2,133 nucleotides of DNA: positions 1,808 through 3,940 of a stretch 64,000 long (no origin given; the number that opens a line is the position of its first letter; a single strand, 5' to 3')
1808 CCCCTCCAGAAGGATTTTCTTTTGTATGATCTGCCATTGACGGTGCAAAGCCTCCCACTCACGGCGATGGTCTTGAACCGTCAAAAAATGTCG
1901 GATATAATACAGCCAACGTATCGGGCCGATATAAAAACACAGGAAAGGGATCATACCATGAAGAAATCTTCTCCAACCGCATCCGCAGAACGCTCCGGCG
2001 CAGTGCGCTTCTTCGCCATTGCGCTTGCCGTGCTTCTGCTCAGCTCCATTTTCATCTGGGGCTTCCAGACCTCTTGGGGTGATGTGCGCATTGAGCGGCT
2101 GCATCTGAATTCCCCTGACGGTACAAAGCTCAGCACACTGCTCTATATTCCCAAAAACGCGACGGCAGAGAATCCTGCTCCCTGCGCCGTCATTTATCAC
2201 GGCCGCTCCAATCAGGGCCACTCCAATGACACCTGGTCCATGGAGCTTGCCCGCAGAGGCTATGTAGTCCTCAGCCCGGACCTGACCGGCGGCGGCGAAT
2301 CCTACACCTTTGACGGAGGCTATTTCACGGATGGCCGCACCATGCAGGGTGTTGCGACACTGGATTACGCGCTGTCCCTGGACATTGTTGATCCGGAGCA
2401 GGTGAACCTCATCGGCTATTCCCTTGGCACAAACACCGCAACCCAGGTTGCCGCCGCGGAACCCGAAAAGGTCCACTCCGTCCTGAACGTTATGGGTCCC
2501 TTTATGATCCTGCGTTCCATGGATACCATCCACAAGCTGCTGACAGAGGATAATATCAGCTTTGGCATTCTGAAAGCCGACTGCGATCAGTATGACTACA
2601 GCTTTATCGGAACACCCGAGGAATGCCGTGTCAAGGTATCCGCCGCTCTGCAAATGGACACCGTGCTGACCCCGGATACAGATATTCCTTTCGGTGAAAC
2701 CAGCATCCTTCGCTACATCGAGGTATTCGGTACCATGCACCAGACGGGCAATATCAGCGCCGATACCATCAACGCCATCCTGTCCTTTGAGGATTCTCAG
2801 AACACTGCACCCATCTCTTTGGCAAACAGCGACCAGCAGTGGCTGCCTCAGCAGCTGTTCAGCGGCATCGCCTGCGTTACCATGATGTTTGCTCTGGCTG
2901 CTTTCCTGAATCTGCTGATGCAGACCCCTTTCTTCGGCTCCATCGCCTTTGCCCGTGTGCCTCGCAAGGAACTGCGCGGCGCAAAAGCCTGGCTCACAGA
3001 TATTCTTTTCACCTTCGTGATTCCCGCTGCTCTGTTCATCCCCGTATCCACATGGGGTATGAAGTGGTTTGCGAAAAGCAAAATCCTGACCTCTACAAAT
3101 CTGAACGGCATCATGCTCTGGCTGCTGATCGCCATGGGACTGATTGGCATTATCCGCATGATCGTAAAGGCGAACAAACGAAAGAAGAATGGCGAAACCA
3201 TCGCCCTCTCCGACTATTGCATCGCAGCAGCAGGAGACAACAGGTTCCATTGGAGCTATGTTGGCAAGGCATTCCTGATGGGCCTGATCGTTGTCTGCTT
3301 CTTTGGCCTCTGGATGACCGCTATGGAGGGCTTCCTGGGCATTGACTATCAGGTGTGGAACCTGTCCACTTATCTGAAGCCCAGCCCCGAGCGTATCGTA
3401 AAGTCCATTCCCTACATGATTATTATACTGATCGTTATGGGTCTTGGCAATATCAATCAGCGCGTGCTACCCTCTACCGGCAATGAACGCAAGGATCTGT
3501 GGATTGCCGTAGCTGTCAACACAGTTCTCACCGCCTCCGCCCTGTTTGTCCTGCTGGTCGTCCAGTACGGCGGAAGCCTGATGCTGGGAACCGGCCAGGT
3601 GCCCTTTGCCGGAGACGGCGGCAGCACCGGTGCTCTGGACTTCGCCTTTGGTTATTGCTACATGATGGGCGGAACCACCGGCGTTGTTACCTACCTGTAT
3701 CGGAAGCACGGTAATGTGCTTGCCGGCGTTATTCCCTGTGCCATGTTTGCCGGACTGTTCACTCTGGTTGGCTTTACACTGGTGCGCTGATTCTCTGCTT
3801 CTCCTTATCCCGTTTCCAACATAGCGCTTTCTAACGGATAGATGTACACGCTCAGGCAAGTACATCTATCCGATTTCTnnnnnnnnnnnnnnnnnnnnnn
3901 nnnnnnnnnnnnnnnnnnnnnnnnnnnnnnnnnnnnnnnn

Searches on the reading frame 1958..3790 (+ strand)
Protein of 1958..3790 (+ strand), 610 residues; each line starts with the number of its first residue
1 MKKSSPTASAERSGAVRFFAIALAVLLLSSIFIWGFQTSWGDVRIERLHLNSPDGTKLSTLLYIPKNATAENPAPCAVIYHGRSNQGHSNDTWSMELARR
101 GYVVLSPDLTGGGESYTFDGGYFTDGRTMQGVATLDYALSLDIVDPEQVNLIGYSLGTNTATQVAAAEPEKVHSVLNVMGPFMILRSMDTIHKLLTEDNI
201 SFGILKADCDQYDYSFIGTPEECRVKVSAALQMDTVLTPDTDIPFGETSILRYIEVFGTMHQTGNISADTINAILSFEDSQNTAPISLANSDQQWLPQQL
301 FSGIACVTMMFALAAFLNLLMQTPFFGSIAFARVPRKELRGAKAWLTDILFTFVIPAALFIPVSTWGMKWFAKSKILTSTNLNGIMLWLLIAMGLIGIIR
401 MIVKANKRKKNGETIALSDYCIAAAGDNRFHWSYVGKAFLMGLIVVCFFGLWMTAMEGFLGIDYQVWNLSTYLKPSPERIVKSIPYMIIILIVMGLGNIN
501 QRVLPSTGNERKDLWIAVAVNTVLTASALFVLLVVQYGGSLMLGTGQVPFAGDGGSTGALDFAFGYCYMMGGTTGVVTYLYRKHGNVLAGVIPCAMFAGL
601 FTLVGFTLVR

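Call 12: search_protein_families(library=pfam, proteins=[window:1958-3790:+])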
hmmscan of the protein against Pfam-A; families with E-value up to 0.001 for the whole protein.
window:1958-3790:+ (610 aa): 7 families
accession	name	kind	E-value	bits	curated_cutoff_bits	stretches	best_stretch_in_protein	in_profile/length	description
PF00561.26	Abhydrolase_1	-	1.3e-10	41.8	25.8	1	78-189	4-108/245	alpha/beta hydrolase fold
PF02129.25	Peptidase_S15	-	2.3e-06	27.9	23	1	54-181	1-129/262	X-Pro dipeptidyl-peptidase (S15 family)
PF00326.27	Peptidase_S9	-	5.9e-06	26.3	22.6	1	93-214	5-131/213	Prolyl oligopeptidase family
PF06500.17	FrsA-like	-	1.1e-05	24.9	22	1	44-182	167-299/414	Esterase FrsA-like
PF01738.24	DLH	-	6.4e-05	23.1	21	1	60-180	3-129/217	Dienelactone hydrolase family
PF12146.15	Hydrolase_4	-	0.00018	21.3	27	1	76-186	6-114/239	Serine aminopeptidase, S33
PF12697.13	Abhydrolase_6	-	0.00042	21.5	26.3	1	87-176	8-90/217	Alpha/beta hydrolase family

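Call 17: find_homologous_proteins(query=window:1958-3790:+)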
Query window:1958-3790:+ (610 aa): 739 proteins with E <= 0.001 among 8000 candidates; the best 120 are listed.
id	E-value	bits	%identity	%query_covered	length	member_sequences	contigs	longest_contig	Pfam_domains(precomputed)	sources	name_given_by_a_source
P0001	0.0e+0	1370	99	100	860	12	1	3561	PF02129.25,PF00326.28,PF00561.27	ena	-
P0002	0.0e+0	1190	84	100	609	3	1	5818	PF00326.28,PF00561.27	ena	-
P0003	0.0e+0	1022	73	99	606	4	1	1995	PF06500.18,PF01738.25,PF00561.27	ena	-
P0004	5.7e-296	1001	72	99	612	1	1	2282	PF00561.27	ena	-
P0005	1.7e-294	996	71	100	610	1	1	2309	PF00561.27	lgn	-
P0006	3.9e-292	988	73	98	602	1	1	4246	PF00561.27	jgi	jgi:hypothetical protein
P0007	2.1e-289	979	71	100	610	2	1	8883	PF00561.27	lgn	-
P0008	4.5e-287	971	70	100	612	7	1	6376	PF00561.27,PF12146.16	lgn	-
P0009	5.3e-286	968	70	100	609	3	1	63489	PF00561.27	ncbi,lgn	-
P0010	1.1e-284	964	70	98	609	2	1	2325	PF00561.27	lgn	-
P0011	1.9e-284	963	69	99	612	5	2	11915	PF05448.19,PF00561.27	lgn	-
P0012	5.2e-282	955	70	100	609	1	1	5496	PF00326.28,PF00561.27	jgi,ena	-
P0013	2.8e-281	952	69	100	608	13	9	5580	PF00561.27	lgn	-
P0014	8.8e-281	951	68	100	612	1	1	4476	PF01738.25,PF00561.27,PF12146.16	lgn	-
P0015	1.5e-278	943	68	100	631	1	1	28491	PF01738.25,PF00561.27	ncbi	-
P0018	9.1e-271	918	68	98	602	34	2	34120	PF00561.27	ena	-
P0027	4.3e-261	886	67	98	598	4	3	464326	PF00561.27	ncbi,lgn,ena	-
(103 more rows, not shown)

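Call 19: find_related_loci(query=A1, collection=genome_contigs, flank=4000)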
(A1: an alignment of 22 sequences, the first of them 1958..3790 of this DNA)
Query A1 (610 aa) in genome_contigs; peptide patterns used: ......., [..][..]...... (x = any residue, [..] = any of these).
80 stretches matched a pattern; 72 encode a relative of the query (tblastn E <= 1e-3); 63 distinct loci.
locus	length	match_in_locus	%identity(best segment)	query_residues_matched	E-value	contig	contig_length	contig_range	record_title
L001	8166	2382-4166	70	15-609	0e+0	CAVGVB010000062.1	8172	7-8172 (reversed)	bacterium isolate G02622-L1_cleanbin_000004 genome assembly, contig: Spades_G02622-L1_contig_3993, whole genome shotgun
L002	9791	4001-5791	60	1-610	0e+0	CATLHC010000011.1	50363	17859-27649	MAG TPA_asm: uncultured Oscillospiraceae bacterium isolate MGG04455_1680015456 genome assembly, contig: ERR3199535_657,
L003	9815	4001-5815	57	4-609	0e+0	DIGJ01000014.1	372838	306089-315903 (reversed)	MAG TPA_asm: Lachnoclostridium sp. UBA5725 UBA5725_contig_722, whole genome shotgun sequence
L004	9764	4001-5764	56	11-610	0e+0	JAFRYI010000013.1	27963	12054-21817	MAG: Bacillota bacterium isolate RGIG2909 Goat_Omasum.Co__c1307852, whole genome shotgun sequence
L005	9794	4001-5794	56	8-609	0e+0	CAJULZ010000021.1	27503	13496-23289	MAG TPA_asm: uncultured Oscillospiraceae bacterium isolate MGBC157594 genome assembly, contig: MGBC157594.21, whole geno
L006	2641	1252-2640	66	11-473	0e+0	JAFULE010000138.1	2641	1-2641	MAG: Faecalibacterium sp. isolate RGIG4595 Roe_deer_Rectum-3__c382839, whole genome shotgun sequence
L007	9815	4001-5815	55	3-609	0e+0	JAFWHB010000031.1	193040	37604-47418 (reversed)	MAG: Mogibacterium sp. isolate RGIG5733 Sheep_Ileum-1__c220531, whole genome shotgun sequence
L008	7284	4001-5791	56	11-609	0e+0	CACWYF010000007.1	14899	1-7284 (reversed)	MAG: uncultured Clostridiales bacterium isolate RUG11020 genome assembly, contig: RUG11020_asm_7, whole genome shotgun s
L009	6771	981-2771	56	11-609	0e+0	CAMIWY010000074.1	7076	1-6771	MAG: uncultured Clostridia bacterium isolate SRR12081301_bin.56_metaWRAP_v1.3_MAG genome assembly, contig: ERZ12289766.1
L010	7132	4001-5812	54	2-609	0e+0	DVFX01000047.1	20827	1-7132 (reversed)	MAG TPA_asm: Candidatus Scatomorpha gallistercoris isolate ChiHjej12B11-5383 ChiHjej12B11M5__C139533_L20827_SRR6323174,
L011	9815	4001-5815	54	1-609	0e+0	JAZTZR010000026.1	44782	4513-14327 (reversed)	MAG: Vescimonas sp. isolate T1900045323_YK20190012.MAGScoT_cleanbin_000062 SGB_6397_k141_1495045, whole genome shotgun s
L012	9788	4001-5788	57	11-609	0e+0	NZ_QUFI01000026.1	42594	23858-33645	Clostridium sp. AF27-2AA AF27-2AA.Scaf26, whole genome shotgun sequence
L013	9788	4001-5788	56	11-609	0e+0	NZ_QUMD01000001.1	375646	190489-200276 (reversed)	Clostridium sp. OF09-36 OF09-36.Scaf1, whole genome shotgun sequence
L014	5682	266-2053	56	11-609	0e+0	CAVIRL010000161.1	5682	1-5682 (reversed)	Prevotella sp. P5-108 isolate H07654-L1_cleanbin_000051 genome assembly, contig: Spades_H07654-L1_contig_10661, whole ge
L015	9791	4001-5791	55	11-609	0e+0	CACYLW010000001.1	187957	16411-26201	MAG: uncultured Clostridiales bacterium isolate RUG12063 genome assembly, contig: RUG12063_asm_1, whole genome shotgun s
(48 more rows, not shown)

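Call 23: find_encoding_contigs(protein=P0002, flank=3000, max_places=3)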
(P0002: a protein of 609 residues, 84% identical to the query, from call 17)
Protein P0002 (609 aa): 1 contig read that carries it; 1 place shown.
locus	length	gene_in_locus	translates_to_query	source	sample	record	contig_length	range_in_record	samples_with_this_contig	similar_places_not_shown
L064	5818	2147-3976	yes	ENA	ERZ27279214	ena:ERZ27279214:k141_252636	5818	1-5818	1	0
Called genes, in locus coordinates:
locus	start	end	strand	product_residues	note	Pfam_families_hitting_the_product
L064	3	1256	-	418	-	?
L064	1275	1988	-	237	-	PF00072:Response_reg, PF04397:LytTR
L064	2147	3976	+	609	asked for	PF00561:Abhydrolase_1, PF00326:Peptidase_S9 (weak)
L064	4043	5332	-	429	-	PF19700:DUF6198, PF13189:Cytidylate_kin2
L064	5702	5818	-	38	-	?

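Call 24: find_encoding_contigs(protein=P0009, flank=3000, max_places=3)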
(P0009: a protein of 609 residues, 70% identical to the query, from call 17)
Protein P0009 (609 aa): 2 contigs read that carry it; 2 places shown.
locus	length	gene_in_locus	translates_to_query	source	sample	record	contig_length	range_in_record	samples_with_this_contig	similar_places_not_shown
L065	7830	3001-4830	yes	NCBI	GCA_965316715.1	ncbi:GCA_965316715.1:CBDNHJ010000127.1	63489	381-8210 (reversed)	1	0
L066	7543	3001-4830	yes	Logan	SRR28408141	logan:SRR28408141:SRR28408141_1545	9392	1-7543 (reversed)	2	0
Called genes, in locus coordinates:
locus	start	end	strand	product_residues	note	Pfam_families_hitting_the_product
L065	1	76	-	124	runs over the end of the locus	PF01638:HxlR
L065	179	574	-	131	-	PF01243:PNPOx_N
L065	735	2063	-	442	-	PF02518:HATPase_c (weak), PF14501:HATPase_c_5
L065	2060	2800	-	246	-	PF00072:Response_reg, PF04397:LytTR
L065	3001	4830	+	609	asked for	PF00561:Abhydrolase_1 (weak)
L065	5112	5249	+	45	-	-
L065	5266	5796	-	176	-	PF00392:GntR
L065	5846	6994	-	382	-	PF01979:Amidohydro_1, PF07969:Amidohydro_3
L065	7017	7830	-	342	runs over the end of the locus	-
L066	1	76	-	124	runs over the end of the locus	PF01638:HxlR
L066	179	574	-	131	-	PF01243:PNPOx_N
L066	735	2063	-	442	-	PF02518:HATPase_c (weak), PF14501:HATPase_c_5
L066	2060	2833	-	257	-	PF00072:Response_reg, PF04397:LytTR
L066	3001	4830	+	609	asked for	PF00561:Abhydrolase_1 (weak)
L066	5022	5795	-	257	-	PF00392:GntR, PF07729:FCD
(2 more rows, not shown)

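Call 25: find_encoding_contigs(protein=P0007, flank=3000, max_places=3)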
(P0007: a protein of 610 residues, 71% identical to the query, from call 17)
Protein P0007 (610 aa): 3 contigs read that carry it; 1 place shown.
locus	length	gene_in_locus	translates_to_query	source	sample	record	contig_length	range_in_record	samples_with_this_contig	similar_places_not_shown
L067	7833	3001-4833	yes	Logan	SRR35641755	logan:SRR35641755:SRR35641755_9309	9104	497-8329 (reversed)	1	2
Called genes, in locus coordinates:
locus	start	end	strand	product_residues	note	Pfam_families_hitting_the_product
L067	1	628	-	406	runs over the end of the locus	PF00155:Aminotran_1_2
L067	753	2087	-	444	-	PF02518:HATPase_c (weak), PF14501:HATPase_c_5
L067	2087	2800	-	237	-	PF00072:Response_reg, PF04397:LytTR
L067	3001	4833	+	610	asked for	PF00561:Abhydrolase_1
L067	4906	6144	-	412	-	PF07690:MFS_1, PF23262:NFD4_C (weak), PF07690:MFS_1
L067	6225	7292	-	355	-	PF00871:Acetate_kinase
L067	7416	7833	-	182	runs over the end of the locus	PF01558:POR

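Call 26: find_encoding_contigs(protein=P0011, flank=3000, max_places=2)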
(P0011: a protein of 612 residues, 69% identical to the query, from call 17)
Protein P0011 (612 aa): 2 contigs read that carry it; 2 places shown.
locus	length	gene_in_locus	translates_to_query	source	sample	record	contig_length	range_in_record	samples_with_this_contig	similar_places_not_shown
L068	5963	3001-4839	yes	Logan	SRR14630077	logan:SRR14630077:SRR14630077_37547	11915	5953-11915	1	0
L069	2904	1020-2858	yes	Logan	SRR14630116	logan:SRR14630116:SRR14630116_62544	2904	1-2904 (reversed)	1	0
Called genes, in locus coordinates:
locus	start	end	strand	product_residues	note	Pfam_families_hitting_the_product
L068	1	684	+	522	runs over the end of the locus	PF13556:HTH_30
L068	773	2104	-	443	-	PF02518:HATPase_c (faint), PF14501:HATPase_c_5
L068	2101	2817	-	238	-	PF00072:Response_reg, PF04397:LytTR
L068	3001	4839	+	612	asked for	PF05448:AXE1 (faint), PF00561:Abhydrolase_1 (weak)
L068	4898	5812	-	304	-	PF04204:HTS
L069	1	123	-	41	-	?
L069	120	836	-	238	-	PF00072:Response_reg, PF04397:LytTR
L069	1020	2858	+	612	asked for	PF05448:AXE1 (faint), PF00561:Abhydrolase_1 (weak)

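Call 27: find_encoding_contigs(protein=P0015, flank=3000, max_places=2)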
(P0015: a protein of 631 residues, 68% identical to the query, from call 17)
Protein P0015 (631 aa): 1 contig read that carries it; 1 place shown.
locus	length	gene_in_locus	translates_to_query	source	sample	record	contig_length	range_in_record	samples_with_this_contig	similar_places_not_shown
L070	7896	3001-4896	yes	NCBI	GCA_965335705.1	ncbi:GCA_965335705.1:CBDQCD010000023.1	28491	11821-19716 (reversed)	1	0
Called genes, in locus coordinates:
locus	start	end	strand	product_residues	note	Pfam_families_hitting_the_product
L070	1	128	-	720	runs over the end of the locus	PF09508:Lact_bio_phlase, PF17385:LBP_M, PF17386:LBP_C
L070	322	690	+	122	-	PF01325:Fe_dep_repress, PF02742:Fe_dep_repr_C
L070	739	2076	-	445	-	PF02518:HATPase_c (weak), PF14501:HATPase_c_5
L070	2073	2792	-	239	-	PF00072:Response_reg, PF04397:LytTR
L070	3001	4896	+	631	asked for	PF01738:DLH (faint), PF00561:Abhydrolase_1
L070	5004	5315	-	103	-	PF00085:Thioredoxin, PF08534:Redoxin (faint), PF14595:Thioredoxin_9, PF13098:Thioredoxin_2, PF13905:Thioredoxin_8 (faint)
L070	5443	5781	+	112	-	-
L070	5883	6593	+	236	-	PF03591:AzlC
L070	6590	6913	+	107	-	PF05437:AzlD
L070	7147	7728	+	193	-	PF02659:Mntp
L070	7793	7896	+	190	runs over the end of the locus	-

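Call 28: find_encoding_contigs(protein=P0018, flank=3000, max_places=2)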
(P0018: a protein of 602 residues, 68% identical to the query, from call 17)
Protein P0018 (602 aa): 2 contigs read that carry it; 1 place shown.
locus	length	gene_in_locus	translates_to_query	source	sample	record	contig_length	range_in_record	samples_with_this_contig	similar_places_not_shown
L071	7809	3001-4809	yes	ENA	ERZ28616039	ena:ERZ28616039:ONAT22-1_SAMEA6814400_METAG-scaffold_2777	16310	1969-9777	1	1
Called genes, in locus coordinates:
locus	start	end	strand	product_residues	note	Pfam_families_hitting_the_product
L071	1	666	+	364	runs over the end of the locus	PF01012:ETF, PF00766:ETF_alpha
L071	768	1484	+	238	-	PF00072:Response_reg, PF04397:LytTR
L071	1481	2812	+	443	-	PF14501:HATPase_c_5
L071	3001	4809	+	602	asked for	PF00561:Abhydrolase_1 (weak)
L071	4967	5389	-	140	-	PF01230:HIT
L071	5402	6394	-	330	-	PF03401:TctC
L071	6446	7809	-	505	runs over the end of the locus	PF01970:TctA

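Call 29: find_encoding_contigs(protein=P0027, flank=3000, max_places=2)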
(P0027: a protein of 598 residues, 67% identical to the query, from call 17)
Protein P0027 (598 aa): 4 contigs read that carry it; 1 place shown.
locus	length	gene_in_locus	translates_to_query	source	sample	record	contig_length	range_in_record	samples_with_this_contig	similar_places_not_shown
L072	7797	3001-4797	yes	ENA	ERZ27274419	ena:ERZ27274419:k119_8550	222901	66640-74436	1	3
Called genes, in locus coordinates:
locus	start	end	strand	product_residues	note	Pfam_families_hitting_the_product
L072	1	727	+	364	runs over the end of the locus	PF01012:ETF, PF00766:ETF_alpha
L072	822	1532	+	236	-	PF00072:Response_reg, PF04397:LytTR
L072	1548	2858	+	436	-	PF14501:HATPase_c_5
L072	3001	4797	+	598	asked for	PF00561:Abhydrolase_1 (weak)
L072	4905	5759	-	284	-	PF01488:Shikimate_DH (faint), PF00106:adh_short, PF08659:KR (weak), PF13561:adh_short_C2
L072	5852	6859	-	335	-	PF03401:TctC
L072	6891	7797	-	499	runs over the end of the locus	PF01970:TctA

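Call 38: search_solved_structures(query=window:1958-3790:+, max_evalue=0.01)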
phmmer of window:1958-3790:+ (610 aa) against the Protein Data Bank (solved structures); distinct sequences matched with E-value up to 0.01: 12.
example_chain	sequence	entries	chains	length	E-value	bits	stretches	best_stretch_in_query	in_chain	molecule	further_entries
9pjb_A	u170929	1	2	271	3.1e-08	35.6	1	54-176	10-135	MHETase MHT043-5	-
8b4u_A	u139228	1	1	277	4e-07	32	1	54-173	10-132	Alpha/beta hydrolase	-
3qit_A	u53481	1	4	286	6.8e-06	27.9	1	75-182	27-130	Polyketide synthase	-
9w30_A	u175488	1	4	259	4.4e-05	25.2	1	59-174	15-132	Alpha/beta superfamily hydrolase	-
1hkh_A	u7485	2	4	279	0.00013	23.7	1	77-187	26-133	GAMMA LACTAMASE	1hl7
5bov_A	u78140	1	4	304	0.00046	21.9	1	78-182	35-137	Putative epoxide hydrolase protein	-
2wtm_A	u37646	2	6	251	0.0029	19.3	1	53-182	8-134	EST1E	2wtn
7qjm_A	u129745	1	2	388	0.0032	19.1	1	54-178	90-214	alpha/beta-hydrolase (202)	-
8qd7_A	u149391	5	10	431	0.0038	18.9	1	42-178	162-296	Yellowish-green 1-like protein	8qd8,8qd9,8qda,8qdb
8yzo_A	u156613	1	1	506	0.0065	18.1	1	94-176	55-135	Lipase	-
8yzn_A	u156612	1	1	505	0.0065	18.1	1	94-176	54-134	Lipase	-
1bro_A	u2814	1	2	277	0.0089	17.6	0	77-183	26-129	BROMOPEROXIDASE A2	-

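Call 40: search_protein_families(library=ncbifam, proteins=[window:1958-3790:+], max_evalue=0.01)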
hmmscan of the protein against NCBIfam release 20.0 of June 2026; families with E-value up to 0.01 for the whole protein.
window:1958-3790:+ (610 aa): 8 families
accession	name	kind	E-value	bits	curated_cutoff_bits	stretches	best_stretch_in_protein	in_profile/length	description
NF011457.0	PRK14875.1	equivalog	1.8e-05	23.9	307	1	75-176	133-227/372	acetoin dehydrogenase dihydrolipoyllysine-residue acetyltransferase subunit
NF003460.0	PRK05077.1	equivalog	3.3e-05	22.8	477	1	43-182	166-299/414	esterase FrsA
TIGR03695.1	menH_SHCHC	equivalog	5.7e-05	22.7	208.55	1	75-176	3-100/252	2-succinyl-6-hydroxy-2,4-cyclohexadiene-1-carboxylate synthase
NF051488.1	bifunc_PcaDC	exception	0.00019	20.7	390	1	90-176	25-107/375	bifunctional 3-oxoadipate enol-lactonase/4-carboxymuconolactone decarboxylase PcaDC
NF050058.1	e_dPHAscl_type1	hypoth_equivalog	0.00052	19.6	150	1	55-180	5-137/276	extracellular catalytic domain type 1 short-chain-length polyhydroxyalkanoate depolymerase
NF007857.0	PRK10566.1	equivalog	0.0011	18.9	201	1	64-181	18-140/249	esterase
NF047920.1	lactonase_UilS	equivalog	0.0021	17.8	400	1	70-177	20-127/285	UilS family quorum-quenching N-acyl-homoserine lactonase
NF045632.1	hydroxlase_HsaD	equivalog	0.0052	15.8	400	1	75-181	35-137/290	4,5:9,10-diseco-3-hydroxy-5,9,17-trioxoandrosta-1(10),2-diene-4-oate hydrolase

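Call 56: predict_structure(alignment_id=A1)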
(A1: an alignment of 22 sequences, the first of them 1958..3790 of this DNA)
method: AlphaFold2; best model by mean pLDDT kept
length: 610 residues; sequences in the alignment: 22
mean_pLDDT: 77.1   pTM: 0.78
mean pLDDT of the five models: 77.1, 76.6, 74.7, 74.1, 73.4
residues with pLDDT >= 90: 132; 70-90: 299; 50-70: 144; < 50: 35
segments of 3 or more residues with pLDDT < 50: 1-6, 84-89, 120-123, 213-215, 467-471, 555-557, 605-610
pLDDT, mean of each block of 10 residues (from residue 1): 46 84 86 68 81 79 90 94 52 84 85 61 69 94 95 85 94 89 74 94 82 56 86 89 91 81 66 90 85 79 79 91 92 72 76 75 77 65 76 78 82 81 83 92 90 74 53 63 81 79 66 68 64 63 58 52 61 83 87 87 47
secondary structure, 60 per line:
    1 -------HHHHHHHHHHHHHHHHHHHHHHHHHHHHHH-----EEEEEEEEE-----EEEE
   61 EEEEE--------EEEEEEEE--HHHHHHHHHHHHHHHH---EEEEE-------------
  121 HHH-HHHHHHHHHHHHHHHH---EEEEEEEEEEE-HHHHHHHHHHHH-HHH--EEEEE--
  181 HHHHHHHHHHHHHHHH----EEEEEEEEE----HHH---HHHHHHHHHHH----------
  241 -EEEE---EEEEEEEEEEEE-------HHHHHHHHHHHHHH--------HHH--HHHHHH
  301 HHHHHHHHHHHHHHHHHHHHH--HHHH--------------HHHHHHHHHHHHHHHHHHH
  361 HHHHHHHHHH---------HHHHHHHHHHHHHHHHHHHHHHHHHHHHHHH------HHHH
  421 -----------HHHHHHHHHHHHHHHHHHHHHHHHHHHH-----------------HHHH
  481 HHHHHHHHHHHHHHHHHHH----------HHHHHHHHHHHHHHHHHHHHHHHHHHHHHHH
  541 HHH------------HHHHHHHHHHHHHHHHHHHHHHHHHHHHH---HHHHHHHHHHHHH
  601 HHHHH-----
elements in order: H8-37 E43-51 E57-65 E74-81 H84-99 E103-107 H125-140 E144-154 H156-167 E174-178 H181-196 E201-209 H220-230 E242-245 E249-260 H268-281 H295-321 H324-327 H342-370 H380-410 H417-420 H432-459 H477-499 H510-543 H556-584 H588-605

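Call 60: fold_search(model_id=the predicted structure, library=pdb)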
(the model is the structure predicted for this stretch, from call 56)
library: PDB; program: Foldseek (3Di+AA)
matches with E <= 10: 1881; with E <= 0.001: 1371
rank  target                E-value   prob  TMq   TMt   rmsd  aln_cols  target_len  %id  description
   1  8b4u                  1.8e-09  1.00  0.30  0.64   5.6       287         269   17  The crystal structure of PET46, a PETase enzyme from Candidatus bathyarchaeota (released 2023-08-23)
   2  7q4h_A                3.4e-09  1.00  0.30  0.66   4.5       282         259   13  A thermostable lipase from Thermoanaerobacter thermohydrosulfuricus in complex with PMSF (released 2023-05-10)
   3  7qjm_A                5.4e-09  1.00  0.29  0.56   8.1       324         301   17  Crystal structure of an alpha/beta-hydrolase enzyme from Chloroflexus sp. MS-G (202) (released 2022-12-28)
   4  9h0z_F                5.6e-09  1.00  0.29  0.64   5.5       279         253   18  Crystal structure of TTL[Nle], thermophilic lipase TTL from Thermoanaerobacter thermohydrosulfuricus containing non-ca (released 2025-10-29)
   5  7q4j_A                7.1e-09  1.00  0.30  0.66   4.7       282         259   14  A thermostable lipase from Thermoanaerobacter thermohydrosulfuricus in complex a monoacylglycerol intermediate (released 2023-05-10)
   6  2hdw_B                8.1e-09  1.00  0.29  0.53   9.3       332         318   14  Crystal structure of hypothetical protein PA2218 from Pseudomonas Aeruginosa (released 2006-11-28)
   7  7z2v_B                9.3e-09  1.00  0.27  0.58   5.8       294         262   16  Ferulic acid esterase variant S114A from Lactobacillus buchneri (released 2022-11-30)
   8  7qjm_B                1.1e-08  1.00  0.29  0.56   8.2       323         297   18  Crystal structure of an alpha/beta-hydrolase enzyme from Chloroflexus sp. MS-G (202) (released 2022-12-28)
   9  9h0z_C                1.2e-08  1.00  0.31  0.70   4.2       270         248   16  Crystal structure of TTL[Nle], thermophilic lipase TTL from Thermoanaerobacter thermohydrosulfuricus containing non-ca (released 2025-10-29)
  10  7z2u_A                1.2e-08  1.00  0.27  0.59   7.8       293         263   17  Wild-type ferulic acid esterase from Lactobacillus buchneri in complex with ferulate (released 2022-11-30)
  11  7z2x_A                1.3e-08  1.00  0.27  0.58   5.8       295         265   16  Wild-type ferulic acid esterase from Lactobacillus buchneri (released 2022-11-30)
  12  2hdw_A                1.6e-08  1.00  0.29  0.52   9.4       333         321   14  Crystal structure of hypothetical protein PA2218 from Pseudomonas Aeruginosa (released 2006-11-28)
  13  7z2v_A                2.5e-08  1.00  0.29  0.62   5.5       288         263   16  Ferulic acid esterase variant S114A from Lactobacillus buchneri (released 2022-11-30)
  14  7y4g_A                3.1e-08  1.00  0.29  0.25   5.7       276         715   15  sit-bound btDPP4 (released 2023-06-14)
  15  4q1v_A                3.3e-08  1.00  0.29  0.26   5.3       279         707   17  Crystal structure of a putative dipeptidyl aminopeptidase IV (BACOVA_01349) from Bacteroides ovatus ATCC 8483 at 2.48  (released 2014-05-07)
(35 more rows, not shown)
